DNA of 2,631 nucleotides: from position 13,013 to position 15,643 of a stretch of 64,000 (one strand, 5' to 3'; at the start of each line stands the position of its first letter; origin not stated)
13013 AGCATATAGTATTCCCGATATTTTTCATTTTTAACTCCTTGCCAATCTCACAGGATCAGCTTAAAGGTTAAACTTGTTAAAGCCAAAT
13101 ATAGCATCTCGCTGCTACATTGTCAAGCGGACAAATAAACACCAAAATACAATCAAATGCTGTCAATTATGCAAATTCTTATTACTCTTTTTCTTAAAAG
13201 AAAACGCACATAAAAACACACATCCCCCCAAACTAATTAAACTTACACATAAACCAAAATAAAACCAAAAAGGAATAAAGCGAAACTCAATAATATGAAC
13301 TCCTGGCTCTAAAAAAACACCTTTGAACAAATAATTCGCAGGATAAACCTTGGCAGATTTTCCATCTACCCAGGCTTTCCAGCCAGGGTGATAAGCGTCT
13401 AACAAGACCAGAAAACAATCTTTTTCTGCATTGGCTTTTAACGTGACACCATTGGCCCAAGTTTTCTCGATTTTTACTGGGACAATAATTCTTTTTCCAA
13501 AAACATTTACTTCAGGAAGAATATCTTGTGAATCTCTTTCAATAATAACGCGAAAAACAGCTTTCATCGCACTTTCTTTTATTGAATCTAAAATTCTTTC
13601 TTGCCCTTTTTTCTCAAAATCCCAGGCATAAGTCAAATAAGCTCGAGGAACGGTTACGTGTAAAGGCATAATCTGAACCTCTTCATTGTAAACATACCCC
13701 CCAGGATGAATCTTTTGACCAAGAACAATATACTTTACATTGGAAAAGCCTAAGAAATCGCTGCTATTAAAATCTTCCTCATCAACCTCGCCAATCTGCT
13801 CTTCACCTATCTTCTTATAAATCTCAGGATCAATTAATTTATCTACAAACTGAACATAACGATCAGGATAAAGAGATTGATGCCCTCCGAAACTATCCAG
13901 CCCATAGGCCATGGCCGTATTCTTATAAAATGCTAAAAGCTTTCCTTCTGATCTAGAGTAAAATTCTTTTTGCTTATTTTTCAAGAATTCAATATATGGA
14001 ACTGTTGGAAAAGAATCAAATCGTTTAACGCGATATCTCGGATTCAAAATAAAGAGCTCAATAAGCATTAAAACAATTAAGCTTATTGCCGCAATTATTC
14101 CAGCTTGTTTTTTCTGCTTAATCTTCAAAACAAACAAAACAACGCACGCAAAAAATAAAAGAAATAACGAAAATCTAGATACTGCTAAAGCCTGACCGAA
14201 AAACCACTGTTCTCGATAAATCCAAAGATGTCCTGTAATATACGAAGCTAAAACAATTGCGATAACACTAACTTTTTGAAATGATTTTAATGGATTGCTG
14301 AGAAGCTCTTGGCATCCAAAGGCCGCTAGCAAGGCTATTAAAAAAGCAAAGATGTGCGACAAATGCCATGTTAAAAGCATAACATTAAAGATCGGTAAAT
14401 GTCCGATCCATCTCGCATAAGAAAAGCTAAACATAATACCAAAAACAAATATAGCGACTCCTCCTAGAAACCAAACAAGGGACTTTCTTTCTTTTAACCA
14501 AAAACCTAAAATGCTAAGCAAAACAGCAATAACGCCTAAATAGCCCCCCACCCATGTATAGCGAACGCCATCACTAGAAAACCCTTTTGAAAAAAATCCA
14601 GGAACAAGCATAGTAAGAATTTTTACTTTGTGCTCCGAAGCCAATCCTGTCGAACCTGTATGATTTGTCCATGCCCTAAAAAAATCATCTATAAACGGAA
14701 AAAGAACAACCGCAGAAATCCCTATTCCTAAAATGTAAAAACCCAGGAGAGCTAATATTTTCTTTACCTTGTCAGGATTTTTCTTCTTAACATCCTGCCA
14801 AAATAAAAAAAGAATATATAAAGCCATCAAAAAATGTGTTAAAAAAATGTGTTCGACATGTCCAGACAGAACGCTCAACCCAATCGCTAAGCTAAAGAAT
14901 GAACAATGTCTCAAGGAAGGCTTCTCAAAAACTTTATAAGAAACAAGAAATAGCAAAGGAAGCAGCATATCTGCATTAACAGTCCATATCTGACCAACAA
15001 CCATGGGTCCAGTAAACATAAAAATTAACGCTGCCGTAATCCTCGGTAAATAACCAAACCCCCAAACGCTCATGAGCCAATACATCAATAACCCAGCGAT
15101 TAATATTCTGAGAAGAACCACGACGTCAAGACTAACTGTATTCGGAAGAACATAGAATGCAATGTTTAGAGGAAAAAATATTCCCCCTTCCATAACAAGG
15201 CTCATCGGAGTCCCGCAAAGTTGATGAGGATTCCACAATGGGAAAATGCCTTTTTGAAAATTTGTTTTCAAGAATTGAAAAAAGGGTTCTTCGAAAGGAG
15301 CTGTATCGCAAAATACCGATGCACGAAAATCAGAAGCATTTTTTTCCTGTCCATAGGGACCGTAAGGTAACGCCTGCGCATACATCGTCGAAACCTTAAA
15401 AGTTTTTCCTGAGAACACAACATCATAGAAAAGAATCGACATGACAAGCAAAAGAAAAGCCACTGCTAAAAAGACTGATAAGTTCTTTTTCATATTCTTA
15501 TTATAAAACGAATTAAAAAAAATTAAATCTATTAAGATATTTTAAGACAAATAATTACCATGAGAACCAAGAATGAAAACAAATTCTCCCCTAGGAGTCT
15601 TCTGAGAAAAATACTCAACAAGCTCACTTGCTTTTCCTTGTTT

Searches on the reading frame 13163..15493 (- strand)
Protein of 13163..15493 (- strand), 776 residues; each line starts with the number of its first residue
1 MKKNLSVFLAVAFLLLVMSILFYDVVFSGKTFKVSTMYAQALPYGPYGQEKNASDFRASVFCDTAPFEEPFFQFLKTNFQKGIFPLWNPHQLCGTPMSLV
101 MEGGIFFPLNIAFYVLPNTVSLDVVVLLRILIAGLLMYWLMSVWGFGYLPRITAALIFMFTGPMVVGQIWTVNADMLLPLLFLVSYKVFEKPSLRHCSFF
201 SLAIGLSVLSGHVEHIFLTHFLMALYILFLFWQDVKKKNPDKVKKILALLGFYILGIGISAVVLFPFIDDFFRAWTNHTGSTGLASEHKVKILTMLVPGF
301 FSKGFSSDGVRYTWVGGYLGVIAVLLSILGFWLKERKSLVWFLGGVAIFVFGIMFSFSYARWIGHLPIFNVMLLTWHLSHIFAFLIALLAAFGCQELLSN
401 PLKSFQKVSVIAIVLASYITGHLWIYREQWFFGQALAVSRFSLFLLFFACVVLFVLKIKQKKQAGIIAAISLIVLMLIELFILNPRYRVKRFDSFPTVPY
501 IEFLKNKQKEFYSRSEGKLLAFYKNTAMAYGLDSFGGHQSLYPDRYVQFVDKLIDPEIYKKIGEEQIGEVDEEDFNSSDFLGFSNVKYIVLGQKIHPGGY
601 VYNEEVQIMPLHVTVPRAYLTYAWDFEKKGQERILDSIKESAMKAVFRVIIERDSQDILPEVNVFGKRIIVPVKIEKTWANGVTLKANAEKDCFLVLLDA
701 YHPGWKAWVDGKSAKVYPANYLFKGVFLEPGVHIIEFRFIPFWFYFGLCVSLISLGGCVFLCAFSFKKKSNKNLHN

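Call 48: search_protein_families(library=pfam, proteins=[window:13163-15493:-], max_evalue=0.00001)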
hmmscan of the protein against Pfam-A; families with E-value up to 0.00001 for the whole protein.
window:13163-15493:- (776 aa): 1 family
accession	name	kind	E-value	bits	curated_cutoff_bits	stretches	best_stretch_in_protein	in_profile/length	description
PF09586.16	YfhO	-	1.6e-26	93.4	28.5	2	103-553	73-522/835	Bacterial membrane protein YfhO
